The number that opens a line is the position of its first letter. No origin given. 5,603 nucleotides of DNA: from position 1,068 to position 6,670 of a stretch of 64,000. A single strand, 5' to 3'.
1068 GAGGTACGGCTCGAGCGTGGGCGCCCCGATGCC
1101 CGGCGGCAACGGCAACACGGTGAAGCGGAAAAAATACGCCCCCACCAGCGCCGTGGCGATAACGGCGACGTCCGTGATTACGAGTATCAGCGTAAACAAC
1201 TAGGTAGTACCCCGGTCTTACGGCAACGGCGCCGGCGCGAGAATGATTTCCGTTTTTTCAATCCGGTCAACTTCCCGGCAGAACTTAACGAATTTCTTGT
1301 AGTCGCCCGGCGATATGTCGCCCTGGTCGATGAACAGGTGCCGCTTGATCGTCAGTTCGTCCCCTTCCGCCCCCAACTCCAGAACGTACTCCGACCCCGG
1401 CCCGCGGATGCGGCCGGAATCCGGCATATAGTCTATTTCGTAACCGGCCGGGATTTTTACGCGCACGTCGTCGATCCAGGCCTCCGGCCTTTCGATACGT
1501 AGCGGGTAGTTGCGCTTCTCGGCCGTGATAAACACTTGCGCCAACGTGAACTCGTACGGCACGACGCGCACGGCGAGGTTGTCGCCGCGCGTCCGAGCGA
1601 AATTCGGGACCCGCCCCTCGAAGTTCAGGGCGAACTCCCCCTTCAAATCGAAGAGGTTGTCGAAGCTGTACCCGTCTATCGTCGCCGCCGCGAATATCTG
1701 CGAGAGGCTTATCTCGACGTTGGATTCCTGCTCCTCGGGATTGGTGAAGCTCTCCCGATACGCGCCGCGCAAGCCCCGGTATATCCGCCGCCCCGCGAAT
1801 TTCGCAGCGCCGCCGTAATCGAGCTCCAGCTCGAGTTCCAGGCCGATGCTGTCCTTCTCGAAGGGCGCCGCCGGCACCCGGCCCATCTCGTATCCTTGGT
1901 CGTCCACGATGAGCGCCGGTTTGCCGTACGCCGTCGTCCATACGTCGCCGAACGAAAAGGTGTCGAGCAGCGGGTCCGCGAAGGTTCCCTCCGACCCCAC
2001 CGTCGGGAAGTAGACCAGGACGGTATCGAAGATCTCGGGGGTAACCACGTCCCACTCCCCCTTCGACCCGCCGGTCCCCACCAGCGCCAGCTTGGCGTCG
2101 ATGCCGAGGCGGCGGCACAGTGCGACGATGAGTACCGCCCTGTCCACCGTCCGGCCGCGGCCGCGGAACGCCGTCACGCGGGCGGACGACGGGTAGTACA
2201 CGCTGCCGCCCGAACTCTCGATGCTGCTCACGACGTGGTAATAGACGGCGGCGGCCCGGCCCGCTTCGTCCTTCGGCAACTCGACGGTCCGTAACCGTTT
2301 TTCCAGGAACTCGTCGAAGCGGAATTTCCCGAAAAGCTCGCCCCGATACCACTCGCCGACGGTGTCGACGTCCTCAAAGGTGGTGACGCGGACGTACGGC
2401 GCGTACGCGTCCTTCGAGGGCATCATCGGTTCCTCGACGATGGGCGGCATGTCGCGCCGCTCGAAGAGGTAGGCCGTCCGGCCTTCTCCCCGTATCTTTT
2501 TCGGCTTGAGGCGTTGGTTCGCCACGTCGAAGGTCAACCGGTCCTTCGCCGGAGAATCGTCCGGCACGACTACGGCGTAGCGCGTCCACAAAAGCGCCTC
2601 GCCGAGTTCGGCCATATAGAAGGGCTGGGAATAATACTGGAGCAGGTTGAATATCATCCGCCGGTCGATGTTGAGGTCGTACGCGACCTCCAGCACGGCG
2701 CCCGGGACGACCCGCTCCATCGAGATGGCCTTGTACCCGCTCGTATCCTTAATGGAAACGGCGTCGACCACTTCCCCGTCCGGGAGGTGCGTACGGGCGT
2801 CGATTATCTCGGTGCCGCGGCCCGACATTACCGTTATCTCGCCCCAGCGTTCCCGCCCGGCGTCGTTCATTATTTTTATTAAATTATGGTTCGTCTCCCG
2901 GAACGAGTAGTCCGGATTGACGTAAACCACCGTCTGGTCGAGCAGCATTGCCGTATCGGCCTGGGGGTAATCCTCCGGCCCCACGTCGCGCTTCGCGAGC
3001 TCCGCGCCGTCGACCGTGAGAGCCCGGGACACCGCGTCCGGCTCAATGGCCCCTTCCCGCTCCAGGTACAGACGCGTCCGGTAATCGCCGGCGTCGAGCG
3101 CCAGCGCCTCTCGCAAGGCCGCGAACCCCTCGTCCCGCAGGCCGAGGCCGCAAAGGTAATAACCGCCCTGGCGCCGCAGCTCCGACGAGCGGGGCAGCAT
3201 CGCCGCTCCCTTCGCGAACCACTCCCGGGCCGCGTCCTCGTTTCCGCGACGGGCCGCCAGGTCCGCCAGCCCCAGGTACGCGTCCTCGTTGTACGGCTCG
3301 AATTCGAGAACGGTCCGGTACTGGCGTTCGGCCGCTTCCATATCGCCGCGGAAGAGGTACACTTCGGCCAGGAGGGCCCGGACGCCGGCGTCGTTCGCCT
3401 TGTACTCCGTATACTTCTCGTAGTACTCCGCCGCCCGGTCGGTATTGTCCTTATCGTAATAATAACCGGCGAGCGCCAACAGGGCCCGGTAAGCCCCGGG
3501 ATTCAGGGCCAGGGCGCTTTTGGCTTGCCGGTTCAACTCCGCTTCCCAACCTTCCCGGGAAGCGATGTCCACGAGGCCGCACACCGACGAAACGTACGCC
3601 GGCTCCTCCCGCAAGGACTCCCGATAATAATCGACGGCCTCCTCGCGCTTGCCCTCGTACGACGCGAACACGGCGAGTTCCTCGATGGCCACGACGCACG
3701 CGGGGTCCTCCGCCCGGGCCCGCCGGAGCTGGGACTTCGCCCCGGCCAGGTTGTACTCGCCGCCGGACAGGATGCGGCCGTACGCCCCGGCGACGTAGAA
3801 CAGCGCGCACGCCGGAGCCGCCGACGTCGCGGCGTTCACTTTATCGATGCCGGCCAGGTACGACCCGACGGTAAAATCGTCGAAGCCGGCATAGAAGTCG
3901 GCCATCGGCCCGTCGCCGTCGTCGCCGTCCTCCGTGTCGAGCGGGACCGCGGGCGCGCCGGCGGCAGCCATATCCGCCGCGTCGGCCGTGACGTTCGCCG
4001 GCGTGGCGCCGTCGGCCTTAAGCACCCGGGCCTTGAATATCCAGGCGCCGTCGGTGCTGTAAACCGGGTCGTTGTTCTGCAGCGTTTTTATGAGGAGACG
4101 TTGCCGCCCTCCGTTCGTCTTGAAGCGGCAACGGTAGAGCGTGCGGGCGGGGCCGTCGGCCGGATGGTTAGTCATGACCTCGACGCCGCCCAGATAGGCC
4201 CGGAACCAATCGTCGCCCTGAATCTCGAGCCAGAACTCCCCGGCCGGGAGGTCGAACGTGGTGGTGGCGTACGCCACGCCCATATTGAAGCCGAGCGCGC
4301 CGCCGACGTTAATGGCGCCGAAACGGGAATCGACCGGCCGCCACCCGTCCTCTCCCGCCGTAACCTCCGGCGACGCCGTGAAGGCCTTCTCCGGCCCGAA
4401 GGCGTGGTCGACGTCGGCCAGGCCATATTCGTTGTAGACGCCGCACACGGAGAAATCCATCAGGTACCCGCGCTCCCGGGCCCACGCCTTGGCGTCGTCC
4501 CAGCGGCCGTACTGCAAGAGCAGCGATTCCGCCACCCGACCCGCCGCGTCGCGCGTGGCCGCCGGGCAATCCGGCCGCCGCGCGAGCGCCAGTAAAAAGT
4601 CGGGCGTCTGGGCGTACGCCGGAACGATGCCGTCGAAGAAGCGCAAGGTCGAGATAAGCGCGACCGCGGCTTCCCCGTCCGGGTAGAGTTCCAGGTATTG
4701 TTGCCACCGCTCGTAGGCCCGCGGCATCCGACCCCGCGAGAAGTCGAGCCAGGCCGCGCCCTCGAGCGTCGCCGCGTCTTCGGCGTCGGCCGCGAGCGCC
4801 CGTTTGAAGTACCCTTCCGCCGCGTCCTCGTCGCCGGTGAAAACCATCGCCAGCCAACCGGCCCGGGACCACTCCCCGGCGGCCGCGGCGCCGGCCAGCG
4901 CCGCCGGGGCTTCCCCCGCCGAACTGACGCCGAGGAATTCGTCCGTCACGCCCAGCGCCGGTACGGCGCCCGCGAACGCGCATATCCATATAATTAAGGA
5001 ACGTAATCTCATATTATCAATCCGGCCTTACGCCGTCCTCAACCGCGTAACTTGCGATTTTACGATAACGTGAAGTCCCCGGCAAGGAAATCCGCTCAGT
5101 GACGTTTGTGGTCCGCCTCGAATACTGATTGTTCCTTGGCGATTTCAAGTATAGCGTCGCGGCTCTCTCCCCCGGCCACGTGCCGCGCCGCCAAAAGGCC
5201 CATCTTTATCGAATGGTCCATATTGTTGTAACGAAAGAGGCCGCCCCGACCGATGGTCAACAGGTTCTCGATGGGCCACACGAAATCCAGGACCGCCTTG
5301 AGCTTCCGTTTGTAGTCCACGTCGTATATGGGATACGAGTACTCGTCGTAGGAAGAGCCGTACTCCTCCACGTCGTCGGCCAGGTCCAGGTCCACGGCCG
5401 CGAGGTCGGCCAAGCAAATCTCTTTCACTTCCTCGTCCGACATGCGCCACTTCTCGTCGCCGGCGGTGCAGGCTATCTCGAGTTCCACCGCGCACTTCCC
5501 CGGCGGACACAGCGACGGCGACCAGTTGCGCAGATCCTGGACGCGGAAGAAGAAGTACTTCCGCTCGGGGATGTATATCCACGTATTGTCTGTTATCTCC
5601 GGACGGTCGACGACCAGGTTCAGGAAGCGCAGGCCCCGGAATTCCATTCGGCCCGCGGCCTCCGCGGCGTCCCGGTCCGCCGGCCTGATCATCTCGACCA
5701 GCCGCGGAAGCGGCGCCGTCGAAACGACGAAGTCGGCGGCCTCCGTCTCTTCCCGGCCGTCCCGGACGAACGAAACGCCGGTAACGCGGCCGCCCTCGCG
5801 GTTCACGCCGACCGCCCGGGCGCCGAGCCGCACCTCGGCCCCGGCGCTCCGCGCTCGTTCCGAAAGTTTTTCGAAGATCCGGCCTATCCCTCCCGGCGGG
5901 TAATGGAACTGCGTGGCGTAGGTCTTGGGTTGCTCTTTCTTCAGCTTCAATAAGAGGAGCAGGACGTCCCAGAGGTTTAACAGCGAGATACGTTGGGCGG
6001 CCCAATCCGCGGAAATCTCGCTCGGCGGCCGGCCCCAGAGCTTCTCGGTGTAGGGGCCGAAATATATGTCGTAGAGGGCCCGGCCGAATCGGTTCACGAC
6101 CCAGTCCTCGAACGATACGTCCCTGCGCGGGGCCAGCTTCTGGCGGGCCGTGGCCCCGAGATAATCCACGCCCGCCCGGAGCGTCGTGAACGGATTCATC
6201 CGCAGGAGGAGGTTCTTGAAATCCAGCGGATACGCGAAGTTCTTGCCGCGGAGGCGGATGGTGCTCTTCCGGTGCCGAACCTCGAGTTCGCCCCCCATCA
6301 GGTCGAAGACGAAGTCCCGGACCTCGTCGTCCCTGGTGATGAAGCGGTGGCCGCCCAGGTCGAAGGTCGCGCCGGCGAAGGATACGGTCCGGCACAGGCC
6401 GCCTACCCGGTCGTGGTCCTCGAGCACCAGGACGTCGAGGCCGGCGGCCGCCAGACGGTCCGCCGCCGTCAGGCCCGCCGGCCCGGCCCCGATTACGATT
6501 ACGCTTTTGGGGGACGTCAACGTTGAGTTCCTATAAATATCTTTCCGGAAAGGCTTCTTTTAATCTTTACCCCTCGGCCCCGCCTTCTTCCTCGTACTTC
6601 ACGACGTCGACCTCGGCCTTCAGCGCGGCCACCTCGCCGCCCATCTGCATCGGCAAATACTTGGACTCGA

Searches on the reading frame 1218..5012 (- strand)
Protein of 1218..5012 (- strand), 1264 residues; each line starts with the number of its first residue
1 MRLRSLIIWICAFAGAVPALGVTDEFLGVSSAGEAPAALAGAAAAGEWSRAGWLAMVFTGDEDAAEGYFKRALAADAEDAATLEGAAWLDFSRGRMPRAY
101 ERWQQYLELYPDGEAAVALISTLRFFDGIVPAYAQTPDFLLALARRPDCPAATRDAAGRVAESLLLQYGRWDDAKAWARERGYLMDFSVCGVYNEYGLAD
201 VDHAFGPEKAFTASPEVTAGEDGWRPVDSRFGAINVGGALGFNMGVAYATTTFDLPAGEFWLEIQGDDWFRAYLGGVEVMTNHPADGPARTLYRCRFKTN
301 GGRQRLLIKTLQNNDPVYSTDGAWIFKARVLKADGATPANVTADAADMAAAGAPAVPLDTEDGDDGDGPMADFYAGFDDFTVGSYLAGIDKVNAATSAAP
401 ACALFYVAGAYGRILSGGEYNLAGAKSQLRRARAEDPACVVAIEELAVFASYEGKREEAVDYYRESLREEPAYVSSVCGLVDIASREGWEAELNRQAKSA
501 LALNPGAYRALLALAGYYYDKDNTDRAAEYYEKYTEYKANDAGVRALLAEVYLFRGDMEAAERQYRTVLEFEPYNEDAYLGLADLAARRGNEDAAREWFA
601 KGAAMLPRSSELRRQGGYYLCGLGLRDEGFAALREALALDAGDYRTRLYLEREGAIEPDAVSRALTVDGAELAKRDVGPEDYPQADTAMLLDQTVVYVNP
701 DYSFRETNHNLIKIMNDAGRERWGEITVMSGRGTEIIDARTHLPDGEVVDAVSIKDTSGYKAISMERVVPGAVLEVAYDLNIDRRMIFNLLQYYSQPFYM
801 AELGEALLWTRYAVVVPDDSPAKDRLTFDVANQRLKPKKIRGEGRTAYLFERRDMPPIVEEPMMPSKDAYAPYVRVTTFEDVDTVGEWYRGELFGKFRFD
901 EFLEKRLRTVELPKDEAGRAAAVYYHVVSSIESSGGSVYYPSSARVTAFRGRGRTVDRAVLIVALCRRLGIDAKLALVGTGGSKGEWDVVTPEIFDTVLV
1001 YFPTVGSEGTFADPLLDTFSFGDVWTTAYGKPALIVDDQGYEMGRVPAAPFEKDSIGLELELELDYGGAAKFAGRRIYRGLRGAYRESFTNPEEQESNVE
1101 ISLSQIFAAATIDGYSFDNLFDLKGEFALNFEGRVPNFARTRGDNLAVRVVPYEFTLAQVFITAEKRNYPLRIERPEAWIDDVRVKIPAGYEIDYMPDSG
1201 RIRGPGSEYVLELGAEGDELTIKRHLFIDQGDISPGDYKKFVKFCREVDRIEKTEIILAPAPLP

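Call 86: search_protein_families(library=pfam, max_evalue=0.00001, proteins=[window:1218-5012:-])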
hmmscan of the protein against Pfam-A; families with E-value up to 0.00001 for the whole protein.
window:1218-5012:- (1264 aa): 4 families
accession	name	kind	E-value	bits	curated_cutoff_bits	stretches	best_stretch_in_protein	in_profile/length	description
PF14559.12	TPR_19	-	2.8e-14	53.6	25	0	556-611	5-60/68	Tetratricopeptide repeat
PF23914.1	TPR_CcmH_CycH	-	2.1e-08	34.6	42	0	513-610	55-155/158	Cytochrome c-type biogenesis protein H TPR domain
PF13181.12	TPR_8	-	1.7e-07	31.3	25.7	0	545-573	4-32/34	Tetratricopeptide repeat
PF01841.26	Transglut_core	-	1.8e-07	31.8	23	1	911-977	9-76/108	Transglutaminase-like superfamily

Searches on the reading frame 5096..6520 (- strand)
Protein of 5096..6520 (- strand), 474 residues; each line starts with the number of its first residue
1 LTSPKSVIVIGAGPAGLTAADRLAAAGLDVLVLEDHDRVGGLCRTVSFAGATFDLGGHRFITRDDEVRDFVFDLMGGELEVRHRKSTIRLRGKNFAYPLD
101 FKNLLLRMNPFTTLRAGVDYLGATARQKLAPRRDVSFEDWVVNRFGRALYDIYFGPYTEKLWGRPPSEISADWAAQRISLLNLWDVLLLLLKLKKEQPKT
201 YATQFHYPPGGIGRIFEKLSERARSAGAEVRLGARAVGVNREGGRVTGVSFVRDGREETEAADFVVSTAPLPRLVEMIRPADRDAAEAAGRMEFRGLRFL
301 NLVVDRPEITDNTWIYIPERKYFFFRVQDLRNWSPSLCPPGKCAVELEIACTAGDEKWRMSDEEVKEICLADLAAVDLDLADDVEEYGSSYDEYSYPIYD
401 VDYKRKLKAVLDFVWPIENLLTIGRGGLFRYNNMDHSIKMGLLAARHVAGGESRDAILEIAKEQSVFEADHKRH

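Call 86: search_protein_families(library=pfam, max_evalue=0.00001, proteins=[window:5096-6520:-])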
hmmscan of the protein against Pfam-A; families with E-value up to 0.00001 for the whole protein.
window:5096-6520:- (474 aa): 9 families
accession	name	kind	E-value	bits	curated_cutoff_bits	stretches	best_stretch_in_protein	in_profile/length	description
PF01593.30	Amino_oxidase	-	8e-32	111.5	19.8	1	15-383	2-371/443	Flavin containing amine oxidoreductase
PF13450.12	NAD_binding_8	-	3.3e-16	59.7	21.9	1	9-71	1-65/68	NAD(P)-binding Rossmann-like domain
PF00890.30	FAD_binding_2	-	2.1e-12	47.4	20.4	1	7-272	2-205/414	FAD binding domain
PF01266.30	DAO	-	1.3e-11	45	27.9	1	7-40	2-35/353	FAD dependent oxidoreductase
PF12831.13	FAD_oxidored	-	1.3e-10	41.6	27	1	7-43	2-38/416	FAD dependent oxidoreductase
PF01494.25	FAD_binding_3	-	2.9e-10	40.3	22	1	6-48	3-45/349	FAD binding domain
PF07992.20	Pyr_redox_2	-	1.4e-07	31.7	26.1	1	6-40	2-37/291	Pyridine nucleotide-disulphide oxidoreductase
PF03486.20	HI0933_like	-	9.2e-07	29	50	0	6-40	2-36/244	HI0933-like protein Rossmann domain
PF01946.23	Thi4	-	1e-05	25.4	26.2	0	6-41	19-55/235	Thi4 family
